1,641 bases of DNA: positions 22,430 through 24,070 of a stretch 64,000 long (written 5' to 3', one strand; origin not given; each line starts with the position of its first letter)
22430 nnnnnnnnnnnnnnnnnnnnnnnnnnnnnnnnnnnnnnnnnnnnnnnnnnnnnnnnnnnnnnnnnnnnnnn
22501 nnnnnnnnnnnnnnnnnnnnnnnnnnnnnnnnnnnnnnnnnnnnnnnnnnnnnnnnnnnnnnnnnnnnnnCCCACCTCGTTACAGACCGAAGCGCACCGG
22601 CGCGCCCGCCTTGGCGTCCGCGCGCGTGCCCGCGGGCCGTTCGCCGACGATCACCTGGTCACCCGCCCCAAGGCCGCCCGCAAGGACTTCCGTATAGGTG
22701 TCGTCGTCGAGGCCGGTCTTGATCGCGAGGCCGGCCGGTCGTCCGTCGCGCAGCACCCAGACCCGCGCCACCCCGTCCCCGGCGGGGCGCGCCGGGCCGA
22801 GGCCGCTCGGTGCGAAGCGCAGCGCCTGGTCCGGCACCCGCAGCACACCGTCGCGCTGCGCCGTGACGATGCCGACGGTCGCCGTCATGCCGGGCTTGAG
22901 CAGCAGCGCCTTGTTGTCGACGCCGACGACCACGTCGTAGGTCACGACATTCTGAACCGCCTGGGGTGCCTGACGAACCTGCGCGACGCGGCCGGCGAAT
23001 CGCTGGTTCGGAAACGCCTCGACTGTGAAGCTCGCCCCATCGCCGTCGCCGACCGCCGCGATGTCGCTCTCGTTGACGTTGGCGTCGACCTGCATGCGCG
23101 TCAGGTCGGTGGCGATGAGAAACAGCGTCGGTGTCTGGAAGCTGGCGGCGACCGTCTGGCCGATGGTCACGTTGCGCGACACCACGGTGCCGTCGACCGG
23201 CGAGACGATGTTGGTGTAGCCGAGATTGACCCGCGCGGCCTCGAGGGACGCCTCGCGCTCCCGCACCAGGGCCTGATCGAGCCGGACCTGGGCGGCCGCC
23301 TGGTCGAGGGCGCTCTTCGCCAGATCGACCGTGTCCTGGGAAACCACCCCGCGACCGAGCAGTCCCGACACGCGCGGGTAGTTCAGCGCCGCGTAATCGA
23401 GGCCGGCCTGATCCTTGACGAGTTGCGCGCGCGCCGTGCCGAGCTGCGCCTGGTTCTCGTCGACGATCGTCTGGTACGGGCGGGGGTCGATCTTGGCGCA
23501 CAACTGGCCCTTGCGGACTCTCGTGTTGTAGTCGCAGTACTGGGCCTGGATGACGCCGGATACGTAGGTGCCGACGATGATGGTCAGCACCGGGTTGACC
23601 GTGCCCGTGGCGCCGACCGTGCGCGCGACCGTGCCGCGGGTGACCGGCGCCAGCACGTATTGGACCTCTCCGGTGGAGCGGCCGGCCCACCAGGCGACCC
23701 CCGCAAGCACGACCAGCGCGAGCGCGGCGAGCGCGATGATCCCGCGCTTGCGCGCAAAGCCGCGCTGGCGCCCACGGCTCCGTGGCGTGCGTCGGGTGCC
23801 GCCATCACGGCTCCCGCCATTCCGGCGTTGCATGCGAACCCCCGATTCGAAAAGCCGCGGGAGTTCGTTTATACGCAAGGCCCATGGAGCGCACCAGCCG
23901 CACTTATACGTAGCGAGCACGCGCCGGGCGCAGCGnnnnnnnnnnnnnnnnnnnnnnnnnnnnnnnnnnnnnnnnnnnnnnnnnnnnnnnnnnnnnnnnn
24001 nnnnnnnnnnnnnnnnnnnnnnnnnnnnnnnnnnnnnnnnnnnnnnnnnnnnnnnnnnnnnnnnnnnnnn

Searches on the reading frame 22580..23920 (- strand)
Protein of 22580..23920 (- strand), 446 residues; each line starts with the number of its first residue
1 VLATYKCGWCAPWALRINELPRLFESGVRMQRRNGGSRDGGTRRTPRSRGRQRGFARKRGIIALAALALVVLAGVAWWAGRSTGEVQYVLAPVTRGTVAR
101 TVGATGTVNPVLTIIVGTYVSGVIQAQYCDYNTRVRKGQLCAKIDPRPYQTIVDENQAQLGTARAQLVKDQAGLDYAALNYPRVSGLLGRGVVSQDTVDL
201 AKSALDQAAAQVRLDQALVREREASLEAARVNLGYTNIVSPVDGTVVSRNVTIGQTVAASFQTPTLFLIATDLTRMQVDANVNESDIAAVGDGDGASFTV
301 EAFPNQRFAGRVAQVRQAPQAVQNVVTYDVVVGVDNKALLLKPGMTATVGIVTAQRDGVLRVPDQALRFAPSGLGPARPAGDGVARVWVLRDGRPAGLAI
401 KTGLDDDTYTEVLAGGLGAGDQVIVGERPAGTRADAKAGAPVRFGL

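Call 17: search_protein_families(library=pfam, proteins=[window:22580-23920:-], max_evalue=0.00001)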
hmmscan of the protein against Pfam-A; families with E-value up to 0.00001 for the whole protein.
window:22580-23920:- (446 aa): 2 families
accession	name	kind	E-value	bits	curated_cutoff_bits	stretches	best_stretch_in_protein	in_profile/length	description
PF16576.10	HlyD_D23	-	3.7e-20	72.6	30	1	102-347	6-214/214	Barrel-sandwich domain of CusB or HlyD membrane-fusion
PF13437.12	HlyD_3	-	1.4e-10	42.2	22.2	1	238-344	2-106/106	HlyD family secretion protein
